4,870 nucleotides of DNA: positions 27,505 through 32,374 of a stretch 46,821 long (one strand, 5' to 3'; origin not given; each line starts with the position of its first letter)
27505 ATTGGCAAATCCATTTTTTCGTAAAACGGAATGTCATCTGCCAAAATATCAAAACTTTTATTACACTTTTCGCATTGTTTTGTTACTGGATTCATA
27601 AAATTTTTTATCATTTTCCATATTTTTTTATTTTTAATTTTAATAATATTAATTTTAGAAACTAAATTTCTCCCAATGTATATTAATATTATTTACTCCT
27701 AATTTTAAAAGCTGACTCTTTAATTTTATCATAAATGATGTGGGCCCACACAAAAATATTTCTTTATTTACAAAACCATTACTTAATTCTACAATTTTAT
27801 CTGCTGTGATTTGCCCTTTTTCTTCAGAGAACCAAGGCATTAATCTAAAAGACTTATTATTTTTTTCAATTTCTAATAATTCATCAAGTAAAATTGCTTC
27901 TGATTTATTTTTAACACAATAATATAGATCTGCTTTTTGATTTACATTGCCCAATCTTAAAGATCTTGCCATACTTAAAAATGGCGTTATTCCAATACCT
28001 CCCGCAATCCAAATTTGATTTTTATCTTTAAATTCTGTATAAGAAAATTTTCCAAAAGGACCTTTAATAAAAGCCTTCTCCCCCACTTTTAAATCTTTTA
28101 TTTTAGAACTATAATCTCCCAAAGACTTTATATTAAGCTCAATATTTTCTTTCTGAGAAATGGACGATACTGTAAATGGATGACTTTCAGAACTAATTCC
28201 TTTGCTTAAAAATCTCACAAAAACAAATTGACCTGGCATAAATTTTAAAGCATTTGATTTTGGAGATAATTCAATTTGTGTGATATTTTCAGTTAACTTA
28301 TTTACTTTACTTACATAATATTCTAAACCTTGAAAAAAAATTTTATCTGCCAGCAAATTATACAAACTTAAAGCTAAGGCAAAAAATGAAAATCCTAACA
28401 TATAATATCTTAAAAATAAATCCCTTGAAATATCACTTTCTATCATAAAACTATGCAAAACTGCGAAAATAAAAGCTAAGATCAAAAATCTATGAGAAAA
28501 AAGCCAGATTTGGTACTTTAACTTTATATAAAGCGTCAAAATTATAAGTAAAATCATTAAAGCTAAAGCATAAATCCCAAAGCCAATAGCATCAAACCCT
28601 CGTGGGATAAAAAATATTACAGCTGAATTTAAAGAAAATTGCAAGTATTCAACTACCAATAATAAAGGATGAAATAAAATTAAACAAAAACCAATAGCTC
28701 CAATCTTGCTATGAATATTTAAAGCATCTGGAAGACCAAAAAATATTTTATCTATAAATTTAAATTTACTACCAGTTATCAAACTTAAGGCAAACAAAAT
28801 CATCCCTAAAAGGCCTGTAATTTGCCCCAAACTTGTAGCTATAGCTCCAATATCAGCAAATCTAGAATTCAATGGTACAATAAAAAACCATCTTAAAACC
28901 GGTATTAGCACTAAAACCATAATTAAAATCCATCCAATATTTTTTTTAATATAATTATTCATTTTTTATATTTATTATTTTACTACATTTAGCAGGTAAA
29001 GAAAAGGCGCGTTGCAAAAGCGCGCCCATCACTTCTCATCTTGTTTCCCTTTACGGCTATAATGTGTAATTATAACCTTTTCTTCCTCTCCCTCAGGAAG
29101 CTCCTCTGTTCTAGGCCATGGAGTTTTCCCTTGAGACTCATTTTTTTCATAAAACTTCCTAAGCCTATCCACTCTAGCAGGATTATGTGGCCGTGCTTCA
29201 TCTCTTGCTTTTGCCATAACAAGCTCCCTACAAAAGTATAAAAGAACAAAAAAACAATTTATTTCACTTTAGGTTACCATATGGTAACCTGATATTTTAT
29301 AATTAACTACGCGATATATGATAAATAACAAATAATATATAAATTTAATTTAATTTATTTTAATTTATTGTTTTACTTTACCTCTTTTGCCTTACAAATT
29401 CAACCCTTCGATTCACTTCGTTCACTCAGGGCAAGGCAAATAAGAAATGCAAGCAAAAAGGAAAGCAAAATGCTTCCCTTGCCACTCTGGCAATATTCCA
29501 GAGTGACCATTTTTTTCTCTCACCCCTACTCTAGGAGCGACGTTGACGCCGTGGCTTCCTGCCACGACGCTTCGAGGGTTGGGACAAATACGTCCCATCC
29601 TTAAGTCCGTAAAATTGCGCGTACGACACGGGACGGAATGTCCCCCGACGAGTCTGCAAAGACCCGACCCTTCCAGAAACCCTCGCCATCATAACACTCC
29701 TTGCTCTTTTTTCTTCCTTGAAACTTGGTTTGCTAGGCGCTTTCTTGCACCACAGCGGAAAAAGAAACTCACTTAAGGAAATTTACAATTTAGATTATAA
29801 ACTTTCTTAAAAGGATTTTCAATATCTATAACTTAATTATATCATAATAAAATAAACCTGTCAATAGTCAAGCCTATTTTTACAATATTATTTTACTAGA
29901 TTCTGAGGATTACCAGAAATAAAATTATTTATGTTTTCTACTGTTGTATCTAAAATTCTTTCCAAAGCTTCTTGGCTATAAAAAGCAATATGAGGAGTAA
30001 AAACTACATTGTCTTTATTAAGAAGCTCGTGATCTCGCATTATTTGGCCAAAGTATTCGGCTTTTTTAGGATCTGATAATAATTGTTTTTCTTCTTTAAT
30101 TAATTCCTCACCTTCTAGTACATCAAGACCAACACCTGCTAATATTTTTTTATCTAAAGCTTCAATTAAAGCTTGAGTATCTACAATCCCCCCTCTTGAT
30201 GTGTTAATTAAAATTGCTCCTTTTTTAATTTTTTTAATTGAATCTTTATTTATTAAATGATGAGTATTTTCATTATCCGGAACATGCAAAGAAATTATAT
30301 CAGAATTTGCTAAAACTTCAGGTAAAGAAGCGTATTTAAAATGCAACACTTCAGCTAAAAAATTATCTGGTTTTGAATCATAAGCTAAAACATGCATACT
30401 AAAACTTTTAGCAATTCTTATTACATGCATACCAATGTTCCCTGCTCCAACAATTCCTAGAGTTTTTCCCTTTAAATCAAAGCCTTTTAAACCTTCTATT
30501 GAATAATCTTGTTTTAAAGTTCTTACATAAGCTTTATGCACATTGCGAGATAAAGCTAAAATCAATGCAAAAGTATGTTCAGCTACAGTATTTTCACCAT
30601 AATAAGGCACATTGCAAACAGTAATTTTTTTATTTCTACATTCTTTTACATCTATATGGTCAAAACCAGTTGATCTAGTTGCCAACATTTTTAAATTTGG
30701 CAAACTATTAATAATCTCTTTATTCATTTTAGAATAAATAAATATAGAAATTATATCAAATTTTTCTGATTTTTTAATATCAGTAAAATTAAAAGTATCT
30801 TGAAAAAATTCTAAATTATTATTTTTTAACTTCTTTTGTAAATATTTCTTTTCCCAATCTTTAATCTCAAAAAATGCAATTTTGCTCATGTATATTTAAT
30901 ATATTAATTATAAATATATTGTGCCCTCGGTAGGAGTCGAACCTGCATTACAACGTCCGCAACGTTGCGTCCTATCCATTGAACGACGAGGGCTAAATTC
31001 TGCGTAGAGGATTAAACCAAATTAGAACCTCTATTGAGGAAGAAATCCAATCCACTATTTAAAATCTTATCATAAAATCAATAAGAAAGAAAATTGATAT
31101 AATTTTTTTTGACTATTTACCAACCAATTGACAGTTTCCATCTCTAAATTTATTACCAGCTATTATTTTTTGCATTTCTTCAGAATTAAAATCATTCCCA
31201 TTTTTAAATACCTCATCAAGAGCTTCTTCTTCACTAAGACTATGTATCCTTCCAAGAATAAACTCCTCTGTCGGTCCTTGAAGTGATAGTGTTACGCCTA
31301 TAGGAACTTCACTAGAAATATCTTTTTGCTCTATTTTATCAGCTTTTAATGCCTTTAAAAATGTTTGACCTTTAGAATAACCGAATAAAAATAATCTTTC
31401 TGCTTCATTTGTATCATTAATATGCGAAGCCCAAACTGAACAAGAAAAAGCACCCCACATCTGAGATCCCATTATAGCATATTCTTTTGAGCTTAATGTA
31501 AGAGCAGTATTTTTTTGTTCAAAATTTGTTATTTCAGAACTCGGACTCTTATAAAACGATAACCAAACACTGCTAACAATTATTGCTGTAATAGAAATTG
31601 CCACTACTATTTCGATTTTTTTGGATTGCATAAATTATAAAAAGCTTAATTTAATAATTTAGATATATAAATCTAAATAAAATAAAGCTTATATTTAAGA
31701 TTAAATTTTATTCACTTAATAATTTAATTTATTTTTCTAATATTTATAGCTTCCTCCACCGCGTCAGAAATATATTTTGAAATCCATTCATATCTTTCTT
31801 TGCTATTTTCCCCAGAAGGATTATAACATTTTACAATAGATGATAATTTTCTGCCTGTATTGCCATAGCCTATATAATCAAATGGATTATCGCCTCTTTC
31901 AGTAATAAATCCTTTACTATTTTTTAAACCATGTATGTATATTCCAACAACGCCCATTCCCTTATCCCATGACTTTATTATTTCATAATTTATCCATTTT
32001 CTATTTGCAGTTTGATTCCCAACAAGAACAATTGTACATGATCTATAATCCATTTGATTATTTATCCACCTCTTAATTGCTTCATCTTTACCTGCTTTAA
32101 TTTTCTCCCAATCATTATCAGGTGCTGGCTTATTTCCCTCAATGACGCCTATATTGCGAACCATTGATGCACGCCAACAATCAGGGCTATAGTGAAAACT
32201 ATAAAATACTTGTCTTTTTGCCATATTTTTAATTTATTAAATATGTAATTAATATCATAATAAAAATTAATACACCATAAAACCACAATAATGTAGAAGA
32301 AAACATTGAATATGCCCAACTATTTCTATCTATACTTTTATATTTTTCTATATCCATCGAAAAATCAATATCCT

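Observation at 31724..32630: Minimal Thoeris-like pair: ThsB-type TIR protein operonic with a 133-aa 3-TM protein, no canonical ThsA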

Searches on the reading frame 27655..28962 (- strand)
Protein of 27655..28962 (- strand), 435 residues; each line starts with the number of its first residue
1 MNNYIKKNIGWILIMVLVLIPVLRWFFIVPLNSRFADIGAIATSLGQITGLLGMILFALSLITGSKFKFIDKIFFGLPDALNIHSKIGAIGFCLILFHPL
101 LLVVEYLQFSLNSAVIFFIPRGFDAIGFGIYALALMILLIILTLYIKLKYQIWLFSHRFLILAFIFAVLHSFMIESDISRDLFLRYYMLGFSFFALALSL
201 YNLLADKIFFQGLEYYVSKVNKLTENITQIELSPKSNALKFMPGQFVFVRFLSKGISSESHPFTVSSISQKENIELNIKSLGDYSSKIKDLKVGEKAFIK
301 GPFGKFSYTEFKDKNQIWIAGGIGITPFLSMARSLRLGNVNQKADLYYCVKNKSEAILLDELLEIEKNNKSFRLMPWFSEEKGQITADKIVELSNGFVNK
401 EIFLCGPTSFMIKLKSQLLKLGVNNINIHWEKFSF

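Call 61: search_protein_families(library=pfam, proteins=[window:27655-28962:-], max_evalue=0.001)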
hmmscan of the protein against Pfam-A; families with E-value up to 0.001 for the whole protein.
window:27655-28962:- (435 aa): 5 families
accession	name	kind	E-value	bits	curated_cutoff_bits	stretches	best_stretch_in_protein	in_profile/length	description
PF08022.18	FAD_binding_8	-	2.2e-12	47.5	22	1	218-291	7-81/109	FAD-binding domain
PF01794.25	Ferric_reduct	-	1.4e-10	41.7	28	1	49-168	1-121/121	Ferric reductase like transmembrane component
PF00175.26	NAD_binding_1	-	1.1e-09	39.3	22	1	319-411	2-104/109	Oxidoreductase NAD-binding domain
PF00970.30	FAD_binding_6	-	3e-09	37.5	21.1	1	225-308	12-99/99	Oxidoreductase FAD-binding domain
PF08030.17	NAD_binding_6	-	1.1e-05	26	22.2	1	318-382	6-78/156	Ferric reductase NAD binding domain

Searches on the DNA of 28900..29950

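Call 73: search_rna_families(source=window, start=28900, end=29950, threshold=evalue, max_evalue=1)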
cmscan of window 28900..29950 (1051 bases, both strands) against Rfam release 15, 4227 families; matches with E-value up to 1: 2.
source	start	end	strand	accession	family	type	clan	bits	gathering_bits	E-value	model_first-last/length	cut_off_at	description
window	29178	29265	-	RF02078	STnc210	Gene; sRNA;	-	18.5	100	0.87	1-179/179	no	Salmonella enterica sRNA STnc210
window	29440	29488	-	RF00371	sroE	Gene; sRNA;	-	18.2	51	0.28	1-92/92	no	sroE RNA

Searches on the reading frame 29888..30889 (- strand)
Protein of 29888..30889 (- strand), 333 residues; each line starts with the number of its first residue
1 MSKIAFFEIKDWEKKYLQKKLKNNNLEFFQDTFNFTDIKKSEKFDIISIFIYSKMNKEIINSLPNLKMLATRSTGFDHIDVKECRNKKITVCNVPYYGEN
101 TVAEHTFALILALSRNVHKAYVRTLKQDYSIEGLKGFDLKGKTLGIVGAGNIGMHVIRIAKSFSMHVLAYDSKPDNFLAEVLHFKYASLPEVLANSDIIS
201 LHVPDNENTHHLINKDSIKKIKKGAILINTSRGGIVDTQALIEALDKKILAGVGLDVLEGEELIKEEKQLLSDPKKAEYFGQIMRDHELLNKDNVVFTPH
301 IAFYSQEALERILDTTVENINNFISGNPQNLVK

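Call 61: search_protein_families(library=pfam, proteins=[window:29888-30889:-], max_evalue=0.001)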
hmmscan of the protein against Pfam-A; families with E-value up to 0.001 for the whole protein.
window:29888-30889:- (333 aa): 4 families
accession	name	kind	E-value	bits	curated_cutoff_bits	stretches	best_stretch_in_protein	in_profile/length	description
PF02826.25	2-Hacid_dh_C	-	7.7e-56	188.7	25.1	1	107-302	1-178/178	D-isomer specific 2-hydroxyacid dehydrogenase, NAD binding domain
PF00389.36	2-Hacid_dh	-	2.3e-29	102.2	24.6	1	9-332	7-133/134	D-isomer specific 2-hydroxyacid dehydrogenase, catalytic domain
PF03446.21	NAD_binding_2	-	2.6e-08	34.5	21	1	144-263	2-125/161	NAD binding domain of 6-phosphogluconate dehydrogenase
PF01262.27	AlaDh_PNT_C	-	5.3e-05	23.2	23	1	145-239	32-139/214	Alanine dehydrogenase/PNT, C-terminal domain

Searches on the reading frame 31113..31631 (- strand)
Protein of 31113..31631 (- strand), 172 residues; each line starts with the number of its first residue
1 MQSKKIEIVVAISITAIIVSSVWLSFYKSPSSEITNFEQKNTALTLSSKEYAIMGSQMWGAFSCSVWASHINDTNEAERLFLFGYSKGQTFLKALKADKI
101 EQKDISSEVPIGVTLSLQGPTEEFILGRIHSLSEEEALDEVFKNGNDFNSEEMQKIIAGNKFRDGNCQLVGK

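Call 4: search_protein_families(library=pfam, proteins=[window:31113-31631:-], max_evalue=1)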
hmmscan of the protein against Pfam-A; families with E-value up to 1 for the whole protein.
window:31113-31631:- (172 aa): 0 families

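Call 5: search_protein_families(library=padloc, proteins=[window:31113-31631:-], max_evalue=1)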
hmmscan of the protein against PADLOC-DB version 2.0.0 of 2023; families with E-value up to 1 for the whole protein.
window:31113-31631:- (172 aa): 0 families

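Call 6: search_protein_families(library=ncbifam, proteins=[window:31113-31631:-], max_evalue=1)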
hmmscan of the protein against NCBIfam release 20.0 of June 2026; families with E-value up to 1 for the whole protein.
window:31113-31631:- (172 aa): 2 families
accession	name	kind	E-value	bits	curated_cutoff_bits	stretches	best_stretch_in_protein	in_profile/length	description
TIGR04429.1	Phr_nterm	subfamily_domain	0.091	13.3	25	1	4-26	2-25/28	Phr family secreted Rap phosphatase inhibitor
NF033861.1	sm_mem_Ecr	equivalog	0.54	10.1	33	0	5-26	3-24/46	Ecr family regulatory small membrane protein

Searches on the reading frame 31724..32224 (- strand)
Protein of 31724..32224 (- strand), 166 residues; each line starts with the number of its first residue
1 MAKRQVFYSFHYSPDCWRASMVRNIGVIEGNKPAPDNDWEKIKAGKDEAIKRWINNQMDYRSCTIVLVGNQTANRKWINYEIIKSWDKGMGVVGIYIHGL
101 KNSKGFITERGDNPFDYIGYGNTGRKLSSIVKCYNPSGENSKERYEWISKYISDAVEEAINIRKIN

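Call 4: search_protein_families(library=pfam, proteins=[window:31724-32224:-], max_evalue=1)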
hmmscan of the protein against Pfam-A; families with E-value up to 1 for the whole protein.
window:31724-32224:- (166 aa): 2 families
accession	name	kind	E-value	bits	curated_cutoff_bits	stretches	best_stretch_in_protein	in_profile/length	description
PF08937.16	ThsB_TIR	-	1e-26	93.7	21.2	1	7-101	1-99/100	Thoeris protein ThsB, TIR-like domain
PF22632.2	BphC_D1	-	0.17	12.1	27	1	16-37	13-34/51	Dihydroxybiphenyl dioxygenase BphC D1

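Call 5: search_protein_families(library=padloc, proteins=[window:31724-32224:-], max_evalue=1)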
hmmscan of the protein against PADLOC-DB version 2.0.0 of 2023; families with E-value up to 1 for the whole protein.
window:31724-32224:- (166 aa): 6 families
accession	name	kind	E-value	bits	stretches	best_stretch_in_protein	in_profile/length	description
PDLC00433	ThsB1|ThsB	-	1.1e-67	225.1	1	3-164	2-162/164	TIR-like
PDLC04688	PDC-M50B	-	8.2e-65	215.9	1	3-163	2-159/162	-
PDLC00431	ThsB1|ThsB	-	1.1e-55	186.5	1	3-163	2-160/162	TIR-like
PDLC00418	ThsB1|ThsB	-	1.5e-09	35.9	1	46-103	49-106/155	TIR-like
PDLC00429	ThsB1|ThsB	-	0.00012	20.2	1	45-103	49-108/167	TIR-like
PDLC00428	ThsB1|ThsB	-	0.061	11.6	1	37-83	47-98/219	TIR-like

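Call 6: search_protein_families(library=ncbifam, proteins=[window:31724-32224:-], max_evalue=1)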
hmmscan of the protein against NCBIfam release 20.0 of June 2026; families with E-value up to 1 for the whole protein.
window:31724-32224:- (166 aa): 0 families

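Call 60: search_solved_structures(query=window:31724-32224:-, max_evalue=0.01, show_alignments=2)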
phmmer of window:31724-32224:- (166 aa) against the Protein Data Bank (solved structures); distinct sequences matched with E-value up to 0.01: 3.
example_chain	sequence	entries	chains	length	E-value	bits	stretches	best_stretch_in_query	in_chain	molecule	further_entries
8wcf_A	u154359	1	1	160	7.3e-38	133.1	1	3-150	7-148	Molecular chaperone Tir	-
9b7d_A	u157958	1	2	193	8.8e-27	97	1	2-126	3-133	Putative cyclic ADP-D-ribose synthase ThsB1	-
6lhy_A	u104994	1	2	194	9.1e-27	97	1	2-126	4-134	DUF1863 domain-containing protein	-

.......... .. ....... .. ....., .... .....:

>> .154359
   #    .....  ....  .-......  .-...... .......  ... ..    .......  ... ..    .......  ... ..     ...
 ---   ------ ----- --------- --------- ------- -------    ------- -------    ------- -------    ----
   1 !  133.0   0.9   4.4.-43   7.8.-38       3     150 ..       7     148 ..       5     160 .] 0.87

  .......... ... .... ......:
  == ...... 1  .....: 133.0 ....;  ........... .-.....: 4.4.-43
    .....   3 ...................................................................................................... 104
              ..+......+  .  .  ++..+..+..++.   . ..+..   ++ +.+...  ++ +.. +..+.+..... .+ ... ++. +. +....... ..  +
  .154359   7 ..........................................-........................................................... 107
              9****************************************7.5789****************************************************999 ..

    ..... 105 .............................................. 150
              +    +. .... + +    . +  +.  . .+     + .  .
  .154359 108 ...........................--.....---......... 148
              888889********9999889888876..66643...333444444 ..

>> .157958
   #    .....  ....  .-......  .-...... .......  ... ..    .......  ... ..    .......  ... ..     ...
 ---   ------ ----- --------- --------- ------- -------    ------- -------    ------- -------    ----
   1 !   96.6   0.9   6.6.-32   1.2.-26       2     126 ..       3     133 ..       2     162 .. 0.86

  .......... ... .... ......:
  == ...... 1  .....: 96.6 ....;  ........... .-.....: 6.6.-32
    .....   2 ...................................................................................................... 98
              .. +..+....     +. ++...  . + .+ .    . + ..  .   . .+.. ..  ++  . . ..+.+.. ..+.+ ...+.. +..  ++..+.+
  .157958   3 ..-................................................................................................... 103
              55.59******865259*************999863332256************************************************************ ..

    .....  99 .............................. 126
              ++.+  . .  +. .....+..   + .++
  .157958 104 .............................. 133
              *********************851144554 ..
